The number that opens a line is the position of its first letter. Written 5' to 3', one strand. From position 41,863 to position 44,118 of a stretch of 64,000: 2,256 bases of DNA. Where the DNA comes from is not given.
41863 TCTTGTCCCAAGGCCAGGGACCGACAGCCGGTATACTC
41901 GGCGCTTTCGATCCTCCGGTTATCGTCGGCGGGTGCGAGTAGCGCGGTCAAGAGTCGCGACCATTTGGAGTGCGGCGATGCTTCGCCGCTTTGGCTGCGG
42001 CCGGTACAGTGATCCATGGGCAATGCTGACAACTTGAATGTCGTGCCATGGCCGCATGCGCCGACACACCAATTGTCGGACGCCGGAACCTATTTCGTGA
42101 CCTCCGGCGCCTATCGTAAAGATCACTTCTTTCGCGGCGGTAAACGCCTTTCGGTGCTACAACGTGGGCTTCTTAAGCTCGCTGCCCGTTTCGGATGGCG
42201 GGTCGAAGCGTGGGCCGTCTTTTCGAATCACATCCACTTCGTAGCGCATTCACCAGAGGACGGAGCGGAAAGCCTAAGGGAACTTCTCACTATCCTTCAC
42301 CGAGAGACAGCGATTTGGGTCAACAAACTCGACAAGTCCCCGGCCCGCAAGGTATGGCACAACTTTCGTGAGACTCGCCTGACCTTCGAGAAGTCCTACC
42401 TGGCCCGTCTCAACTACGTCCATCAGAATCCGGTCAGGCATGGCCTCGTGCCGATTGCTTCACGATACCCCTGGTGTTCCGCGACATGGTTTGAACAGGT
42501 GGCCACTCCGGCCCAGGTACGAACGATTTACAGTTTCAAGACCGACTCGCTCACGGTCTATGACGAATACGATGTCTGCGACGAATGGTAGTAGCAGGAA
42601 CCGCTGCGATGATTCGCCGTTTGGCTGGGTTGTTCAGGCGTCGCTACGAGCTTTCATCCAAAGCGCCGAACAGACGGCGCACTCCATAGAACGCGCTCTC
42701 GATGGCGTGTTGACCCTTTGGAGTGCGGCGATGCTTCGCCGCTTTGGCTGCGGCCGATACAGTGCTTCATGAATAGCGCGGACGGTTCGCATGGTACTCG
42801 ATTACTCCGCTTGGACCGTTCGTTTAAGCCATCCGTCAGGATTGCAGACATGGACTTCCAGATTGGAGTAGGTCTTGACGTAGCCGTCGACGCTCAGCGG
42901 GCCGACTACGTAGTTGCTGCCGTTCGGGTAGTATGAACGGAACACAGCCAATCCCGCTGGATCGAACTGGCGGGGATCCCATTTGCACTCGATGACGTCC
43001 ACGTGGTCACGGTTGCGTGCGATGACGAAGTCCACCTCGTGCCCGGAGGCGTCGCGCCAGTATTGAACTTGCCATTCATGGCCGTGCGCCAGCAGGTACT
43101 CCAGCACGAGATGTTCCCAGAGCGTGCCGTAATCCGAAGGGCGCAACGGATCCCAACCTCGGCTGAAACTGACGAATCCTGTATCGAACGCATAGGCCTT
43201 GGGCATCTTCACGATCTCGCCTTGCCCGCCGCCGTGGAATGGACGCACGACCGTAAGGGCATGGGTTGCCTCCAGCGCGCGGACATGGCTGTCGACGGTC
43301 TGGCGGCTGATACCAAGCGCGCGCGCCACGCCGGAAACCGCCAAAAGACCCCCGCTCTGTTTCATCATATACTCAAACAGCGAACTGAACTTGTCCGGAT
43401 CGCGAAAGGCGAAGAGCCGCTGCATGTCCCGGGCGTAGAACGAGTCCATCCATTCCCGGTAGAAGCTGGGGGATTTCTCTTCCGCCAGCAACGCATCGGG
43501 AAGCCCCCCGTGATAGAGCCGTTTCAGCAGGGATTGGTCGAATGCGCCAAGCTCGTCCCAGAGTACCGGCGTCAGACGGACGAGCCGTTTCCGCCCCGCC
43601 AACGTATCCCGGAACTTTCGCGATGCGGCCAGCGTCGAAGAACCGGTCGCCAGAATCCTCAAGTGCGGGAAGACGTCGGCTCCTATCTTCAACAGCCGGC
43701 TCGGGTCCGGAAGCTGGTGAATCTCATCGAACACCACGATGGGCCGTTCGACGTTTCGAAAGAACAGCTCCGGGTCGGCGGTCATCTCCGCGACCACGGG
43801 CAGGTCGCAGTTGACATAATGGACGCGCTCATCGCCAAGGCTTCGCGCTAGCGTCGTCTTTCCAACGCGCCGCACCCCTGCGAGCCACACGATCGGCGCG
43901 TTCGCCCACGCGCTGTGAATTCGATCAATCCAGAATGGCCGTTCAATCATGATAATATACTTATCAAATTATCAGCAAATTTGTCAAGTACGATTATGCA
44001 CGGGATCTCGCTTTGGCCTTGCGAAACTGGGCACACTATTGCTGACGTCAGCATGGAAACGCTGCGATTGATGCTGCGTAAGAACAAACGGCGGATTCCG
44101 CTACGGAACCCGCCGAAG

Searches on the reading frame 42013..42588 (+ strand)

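Call 51: search_protein_families(library=pfam, proteins=[window:42013-42588:+], max_evalue=0.01)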
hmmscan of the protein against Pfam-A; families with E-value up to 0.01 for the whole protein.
window:42013-42588:+ (192 aa): 2 families
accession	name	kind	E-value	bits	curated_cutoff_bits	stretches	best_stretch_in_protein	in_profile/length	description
PF25604.1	DUF7938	-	0.0017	18.7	27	0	161-191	11-41/66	Phage family of unknown function (DUF7938)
PF01797.21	Y1_Tnp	-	0.0028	18.2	23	1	29-118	10-95/121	Transposase IS200 like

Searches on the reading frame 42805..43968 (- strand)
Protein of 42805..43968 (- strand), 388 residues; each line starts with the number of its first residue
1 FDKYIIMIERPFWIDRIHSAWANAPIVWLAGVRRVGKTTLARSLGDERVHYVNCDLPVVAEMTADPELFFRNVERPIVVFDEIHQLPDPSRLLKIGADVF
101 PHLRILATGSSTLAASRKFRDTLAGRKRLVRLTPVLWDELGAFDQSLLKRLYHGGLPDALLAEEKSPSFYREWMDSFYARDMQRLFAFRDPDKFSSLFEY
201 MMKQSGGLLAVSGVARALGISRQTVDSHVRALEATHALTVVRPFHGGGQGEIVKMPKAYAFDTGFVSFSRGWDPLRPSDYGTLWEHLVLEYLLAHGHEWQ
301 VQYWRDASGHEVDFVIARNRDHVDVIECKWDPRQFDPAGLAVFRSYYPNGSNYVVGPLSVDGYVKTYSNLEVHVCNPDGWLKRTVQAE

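Call 51: search_protein_families(library=pfam, proteins=[window:42805-43968:-], max_evalue=0.01)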
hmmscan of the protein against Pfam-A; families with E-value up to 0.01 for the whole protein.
window:42805-43968:- (388 aa): 4 families
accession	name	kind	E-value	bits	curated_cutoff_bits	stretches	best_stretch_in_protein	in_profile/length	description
PF13635.12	DUF4143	-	8e-31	107.4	28.1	1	180-330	2-159/160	Domain of unknown function (DUF4143)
PF13173.12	AAA_14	-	3.7e-21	75.9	27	1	25-140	3-128/129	AAA domain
PF00004.35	AAA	-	0.0017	19.3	21.2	1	28-86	2-69/131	ATPase family associated with various cellular activities (AAA)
PF12840.13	HTH_20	-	0.0027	18.1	27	1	204-238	14-47/51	Helix-turn-helix domain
